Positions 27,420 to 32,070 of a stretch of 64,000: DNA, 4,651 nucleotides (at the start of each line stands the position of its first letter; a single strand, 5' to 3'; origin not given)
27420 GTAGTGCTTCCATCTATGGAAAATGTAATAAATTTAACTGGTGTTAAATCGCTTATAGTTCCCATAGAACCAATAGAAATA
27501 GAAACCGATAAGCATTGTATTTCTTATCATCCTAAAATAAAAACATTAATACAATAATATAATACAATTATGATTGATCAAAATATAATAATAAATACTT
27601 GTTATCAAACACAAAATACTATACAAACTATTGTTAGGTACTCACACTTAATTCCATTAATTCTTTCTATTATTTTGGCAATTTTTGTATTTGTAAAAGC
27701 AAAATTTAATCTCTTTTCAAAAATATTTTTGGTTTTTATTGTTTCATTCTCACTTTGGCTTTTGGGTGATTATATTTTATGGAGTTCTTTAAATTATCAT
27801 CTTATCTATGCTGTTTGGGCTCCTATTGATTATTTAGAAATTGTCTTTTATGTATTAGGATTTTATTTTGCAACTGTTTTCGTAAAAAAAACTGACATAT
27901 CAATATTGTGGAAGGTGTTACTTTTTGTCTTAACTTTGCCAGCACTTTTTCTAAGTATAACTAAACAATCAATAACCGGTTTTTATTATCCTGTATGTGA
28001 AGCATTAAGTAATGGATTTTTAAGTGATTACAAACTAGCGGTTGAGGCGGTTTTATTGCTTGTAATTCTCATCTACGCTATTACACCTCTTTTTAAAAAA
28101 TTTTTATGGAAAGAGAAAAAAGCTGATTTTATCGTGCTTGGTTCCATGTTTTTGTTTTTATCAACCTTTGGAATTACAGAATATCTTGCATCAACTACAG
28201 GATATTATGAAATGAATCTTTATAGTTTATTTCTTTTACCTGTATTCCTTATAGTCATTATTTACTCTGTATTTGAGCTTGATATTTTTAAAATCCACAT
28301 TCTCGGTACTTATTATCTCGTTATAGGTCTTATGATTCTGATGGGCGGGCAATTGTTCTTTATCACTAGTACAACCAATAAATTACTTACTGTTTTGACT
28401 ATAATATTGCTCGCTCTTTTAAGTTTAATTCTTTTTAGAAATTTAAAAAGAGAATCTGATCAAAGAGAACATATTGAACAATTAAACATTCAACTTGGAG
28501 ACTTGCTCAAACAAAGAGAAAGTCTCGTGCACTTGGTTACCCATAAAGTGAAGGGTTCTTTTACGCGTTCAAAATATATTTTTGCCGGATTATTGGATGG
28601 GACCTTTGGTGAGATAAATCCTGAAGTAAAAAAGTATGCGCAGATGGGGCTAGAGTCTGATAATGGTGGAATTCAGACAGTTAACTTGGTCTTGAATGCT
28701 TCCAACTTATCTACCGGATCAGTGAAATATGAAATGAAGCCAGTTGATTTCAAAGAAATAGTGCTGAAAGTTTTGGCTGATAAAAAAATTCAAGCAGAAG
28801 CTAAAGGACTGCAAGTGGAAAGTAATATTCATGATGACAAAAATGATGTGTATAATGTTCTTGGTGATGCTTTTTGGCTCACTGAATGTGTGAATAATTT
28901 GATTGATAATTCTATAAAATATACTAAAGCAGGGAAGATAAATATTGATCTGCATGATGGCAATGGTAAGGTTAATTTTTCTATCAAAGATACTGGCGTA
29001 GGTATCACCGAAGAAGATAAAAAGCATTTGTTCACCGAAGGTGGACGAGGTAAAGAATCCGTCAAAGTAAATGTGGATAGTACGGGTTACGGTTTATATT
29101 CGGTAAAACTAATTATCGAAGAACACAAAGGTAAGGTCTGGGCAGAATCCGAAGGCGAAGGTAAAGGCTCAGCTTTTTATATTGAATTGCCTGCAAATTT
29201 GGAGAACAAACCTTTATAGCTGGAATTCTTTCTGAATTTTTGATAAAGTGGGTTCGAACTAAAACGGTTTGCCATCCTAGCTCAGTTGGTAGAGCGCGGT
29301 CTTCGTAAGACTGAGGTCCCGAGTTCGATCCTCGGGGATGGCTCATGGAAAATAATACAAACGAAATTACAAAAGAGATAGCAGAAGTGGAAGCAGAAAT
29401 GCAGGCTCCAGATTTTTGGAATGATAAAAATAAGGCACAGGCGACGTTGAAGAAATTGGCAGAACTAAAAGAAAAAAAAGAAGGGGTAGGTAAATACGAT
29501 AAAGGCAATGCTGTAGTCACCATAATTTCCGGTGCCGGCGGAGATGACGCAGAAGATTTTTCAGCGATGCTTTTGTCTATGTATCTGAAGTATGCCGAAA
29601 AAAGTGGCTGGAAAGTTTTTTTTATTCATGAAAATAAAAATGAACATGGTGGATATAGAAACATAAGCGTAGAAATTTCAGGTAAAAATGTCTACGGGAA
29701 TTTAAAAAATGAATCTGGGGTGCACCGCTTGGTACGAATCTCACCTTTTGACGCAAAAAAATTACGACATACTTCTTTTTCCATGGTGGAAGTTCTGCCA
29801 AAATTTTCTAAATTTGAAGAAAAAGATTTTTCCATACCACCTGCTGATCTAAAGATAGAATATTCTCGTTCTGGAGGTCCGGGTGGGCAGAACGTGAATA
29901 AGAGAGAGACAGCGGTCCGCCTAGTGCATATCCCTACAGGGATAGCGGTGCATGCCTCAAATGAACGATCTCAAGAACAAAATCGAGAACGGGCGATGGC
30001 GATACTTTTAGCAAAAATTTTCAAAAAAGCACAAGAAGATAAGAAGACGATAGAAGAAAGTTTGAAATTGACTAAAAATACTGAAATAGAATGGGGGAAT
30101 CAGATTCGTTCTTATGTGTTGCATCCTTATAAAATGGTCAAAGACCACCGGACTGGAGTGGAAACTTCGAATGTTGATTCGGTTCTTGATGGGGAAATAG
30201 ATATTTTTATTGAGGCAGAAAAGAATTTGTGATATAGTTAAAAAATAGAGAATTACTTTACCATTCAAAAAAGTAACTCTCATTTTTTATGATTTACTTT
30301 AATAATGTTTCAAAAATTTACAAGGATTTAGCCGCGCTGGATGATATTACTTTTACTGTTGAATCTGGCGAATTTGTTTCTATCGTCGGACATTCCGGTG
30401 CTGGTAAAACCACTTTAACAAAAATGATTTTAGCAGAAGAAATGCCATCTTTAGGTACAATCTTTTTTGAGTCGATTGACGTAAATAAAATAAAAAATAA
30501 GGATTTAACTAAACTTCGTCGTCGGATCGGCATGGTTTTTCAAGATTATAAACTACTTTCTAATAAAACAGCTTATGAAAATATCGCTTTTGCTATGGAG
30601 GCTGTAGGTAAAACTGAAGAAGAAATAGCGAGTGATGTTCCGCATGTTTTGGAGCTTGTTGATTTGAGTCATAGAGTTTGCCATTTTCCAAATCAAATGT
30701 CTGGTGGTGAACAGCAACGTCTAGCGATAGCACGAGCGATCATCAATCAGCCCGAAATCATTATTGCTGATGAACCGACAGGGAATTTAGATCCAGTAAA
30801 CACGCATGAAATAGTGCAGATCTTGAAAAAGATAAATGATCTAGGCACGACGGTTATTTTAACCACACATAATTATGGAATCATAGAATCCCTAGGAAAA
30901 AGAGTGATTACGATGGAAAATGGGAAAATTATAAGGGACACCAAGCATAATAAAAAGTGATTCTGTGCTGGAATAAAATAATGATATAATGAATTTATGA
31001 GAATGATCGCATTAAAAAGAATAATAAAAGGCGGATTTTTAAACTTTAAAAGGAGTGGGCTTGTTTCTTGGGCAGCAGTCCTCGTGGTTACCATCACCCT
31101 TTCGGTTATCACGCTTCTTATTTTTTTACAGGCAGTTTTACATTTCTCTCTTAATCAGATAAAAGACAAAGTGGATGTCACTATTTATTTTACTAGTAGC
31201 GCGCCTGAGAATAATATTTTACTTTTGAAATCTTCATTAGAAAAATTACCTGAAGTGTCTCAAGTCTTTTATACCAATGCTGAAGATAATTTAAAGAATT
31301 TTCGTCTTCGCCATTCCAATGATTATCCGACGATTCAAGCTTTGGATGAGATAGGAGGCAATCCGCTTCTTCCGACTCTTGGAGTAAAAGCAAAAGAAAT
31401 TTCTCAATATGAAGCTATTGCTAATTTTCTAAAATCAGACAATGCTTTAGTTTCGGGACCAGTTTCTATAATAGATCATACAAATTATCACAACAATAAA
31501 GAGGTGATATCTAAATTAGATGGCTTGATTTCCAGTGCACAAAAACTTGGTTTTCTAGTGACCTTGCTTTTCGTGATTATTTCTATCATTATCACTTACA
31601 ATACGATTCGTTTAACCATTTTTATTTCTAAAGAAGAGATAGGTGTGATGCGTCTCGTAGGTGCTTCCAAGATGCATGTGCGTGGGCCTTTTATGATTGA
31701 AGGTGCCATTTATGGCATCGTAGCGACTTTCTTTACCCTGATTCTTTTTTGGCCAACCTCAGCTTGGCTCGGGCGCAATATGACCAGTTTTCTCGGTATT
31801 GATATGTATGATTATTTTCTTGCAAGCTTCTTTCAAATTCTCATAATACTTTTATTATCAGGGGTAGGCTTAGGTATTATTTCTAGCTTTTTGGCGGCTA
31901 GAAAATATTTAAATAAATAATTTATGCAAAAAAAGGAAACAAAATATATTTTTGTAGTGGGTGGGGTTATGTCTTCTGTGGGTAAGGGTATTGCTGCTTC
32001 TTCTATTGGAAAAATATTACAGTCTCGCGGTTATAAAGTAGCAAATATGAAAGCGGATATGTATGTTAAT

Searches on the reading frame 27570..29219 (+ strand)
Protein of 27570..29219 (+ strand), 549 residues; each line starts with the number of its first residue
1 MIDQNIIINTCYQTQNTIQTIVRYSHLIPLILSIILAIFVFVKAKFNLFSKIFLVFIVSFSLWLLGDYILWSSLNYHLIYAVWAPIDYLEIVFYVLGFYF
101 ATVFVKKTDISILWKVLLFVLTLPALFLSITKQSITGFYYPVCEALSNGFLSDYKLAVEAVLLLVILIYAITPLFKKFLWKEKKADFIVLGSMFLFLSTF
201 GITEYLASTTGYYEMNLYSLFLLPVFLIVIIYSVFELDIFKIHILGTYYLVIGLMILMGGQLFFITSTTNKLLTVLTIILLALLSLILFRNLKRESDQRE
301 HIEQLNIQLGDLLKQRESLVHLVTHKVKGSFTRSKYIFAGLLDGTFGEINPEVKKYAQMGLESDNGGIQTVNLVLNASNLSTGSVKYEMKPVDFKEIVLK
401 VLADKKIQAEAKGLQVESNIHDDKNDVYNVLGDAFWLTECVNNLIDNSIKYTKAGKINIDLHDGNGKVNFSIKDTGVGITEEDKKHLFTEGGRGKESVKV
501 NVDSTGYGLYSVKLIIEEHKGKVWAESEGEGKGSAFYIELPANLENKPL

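Call 64: search_protein_families(library=pfam, proteins=[window:27570-29219:+], max_evalue=0.0001)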
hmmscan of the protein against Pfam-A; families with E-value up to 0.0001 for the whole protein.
window:27570-29219:+ (549 aa): 2 families
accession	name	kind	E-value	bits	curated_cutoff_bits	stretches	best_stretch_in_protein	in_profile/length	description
PF02518.31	HATPase_c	-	8e-23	81.4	26.4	1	432-542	1-109/111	Histidine kinase-, DNA gyrase B-, and HSP90-like ATPase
PF13589.12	HATPase_c_3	-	5.2e-05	23.7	25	0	440-489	6-55/137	Histidine kinase-, DNA gyrase B-, and HSP90-like ATPase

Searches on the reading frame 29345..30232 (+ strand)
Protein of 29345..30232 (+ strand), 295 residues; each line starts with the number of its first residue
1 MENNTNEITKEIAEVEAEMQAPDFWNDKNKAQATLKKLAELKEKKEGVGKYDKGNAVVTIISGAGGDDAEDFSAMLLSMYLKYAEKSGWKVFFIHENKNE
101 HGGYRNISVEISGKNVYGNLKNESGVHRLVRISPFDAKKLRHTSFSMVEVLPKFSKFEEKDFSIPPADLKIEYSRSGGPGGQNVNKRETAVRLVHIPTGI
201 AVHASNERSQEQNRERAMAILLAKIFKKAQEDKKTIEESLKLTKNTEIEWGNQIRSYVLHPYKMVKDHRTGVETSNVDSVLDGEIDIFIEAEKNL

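Call 64: search_protein_families(library=pfam, proteins=[window:29345-30232:+], max_evalue=0.0001)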
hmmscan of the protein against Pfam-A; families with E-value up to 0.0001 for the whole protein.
window:29345-30232:+ (295 aa): 2 families
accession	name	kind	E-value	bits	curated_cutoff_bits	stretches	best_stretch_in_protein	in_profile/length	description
PF03462.23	PCRF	-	5.9e-43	147.4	24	1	49-148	95-194/194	PCRF domain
PF00472.26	RF-1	-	4.2e-38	130.3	35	1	159-269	2-116/116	RF-1 domain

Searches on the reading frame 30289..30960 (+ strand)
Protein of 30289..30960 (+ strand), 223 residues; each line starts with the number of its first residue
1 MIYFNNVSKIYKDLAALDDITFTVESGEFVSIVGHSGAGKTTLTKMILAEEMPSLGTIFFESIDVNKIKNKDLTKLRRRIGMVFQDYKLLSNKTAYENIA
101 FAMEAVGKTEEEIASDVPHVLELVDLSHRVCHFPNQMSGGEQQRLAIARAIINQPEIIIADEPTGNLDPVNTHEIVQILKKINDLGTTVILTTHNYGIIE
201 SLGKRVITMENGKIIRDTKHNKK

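Call 64: search_protein_families(library=pfam, proteins=[window:30289-30960:+], max_evalue=0.0001)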
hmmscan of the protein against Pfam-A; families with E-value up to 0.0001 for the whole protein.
window:30289-30960:+ (223 aa): 4 families
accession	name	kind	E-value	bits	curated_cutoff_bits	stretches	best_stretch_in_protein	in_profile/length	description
PF00005.33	ABC_tran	-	1.9e-37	129.4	25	1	17-164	1-136/137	ABC transporter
PF13304.12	AAA_21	-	4.5e-09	37.2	27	1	135-199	236-303/304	AAA domain, putative AbiEii toxin, Type IV TA system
PF02463.25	SMC_N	-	1.4e-06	28.4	40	1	27-204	24-207/220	RecF/RecN/SMC N terminal domain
PF20720.3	nSTAND3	-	2.1e-05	24.7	27.2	0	17-53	7-43/155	Novel STAND NTPase 3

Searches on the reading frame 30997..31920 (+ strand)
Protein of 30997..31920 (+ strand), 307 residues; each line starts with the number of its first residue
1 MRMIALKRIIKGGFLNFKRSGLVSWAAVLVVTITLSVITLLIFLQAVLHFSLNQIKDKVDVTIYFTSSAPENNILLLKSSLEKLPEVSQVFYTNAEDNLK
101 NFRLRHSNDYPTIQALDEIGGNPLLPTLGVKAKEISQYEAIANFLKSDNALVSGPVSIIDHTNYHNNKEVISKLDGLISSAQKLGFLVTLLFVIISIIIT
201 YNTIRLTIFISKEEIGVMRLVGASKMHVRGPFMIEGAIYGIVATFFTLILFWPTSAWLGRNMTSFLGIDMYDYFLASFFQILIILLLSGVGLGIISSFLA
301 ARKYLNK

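Call 64: search_protein_families(library=pfam, proteins=[window:30997-31920:+], max_evalue=0.0001)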
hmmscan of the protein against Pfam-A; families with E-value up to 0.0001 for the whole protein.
window:30997-31920:+ (307 aa): 2 families
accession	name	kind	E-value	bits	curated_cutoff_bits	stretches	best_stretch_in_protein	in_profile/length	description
PF02687.27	FtsX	-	2.9e-13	50.4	25.5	1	187-306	2-117/120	FtsX-like permease C-terminal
PF18075.7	FtsX_ECD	-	1.2e-10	42.2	23.5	1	59-147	1-89/96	FtsX extracellular domain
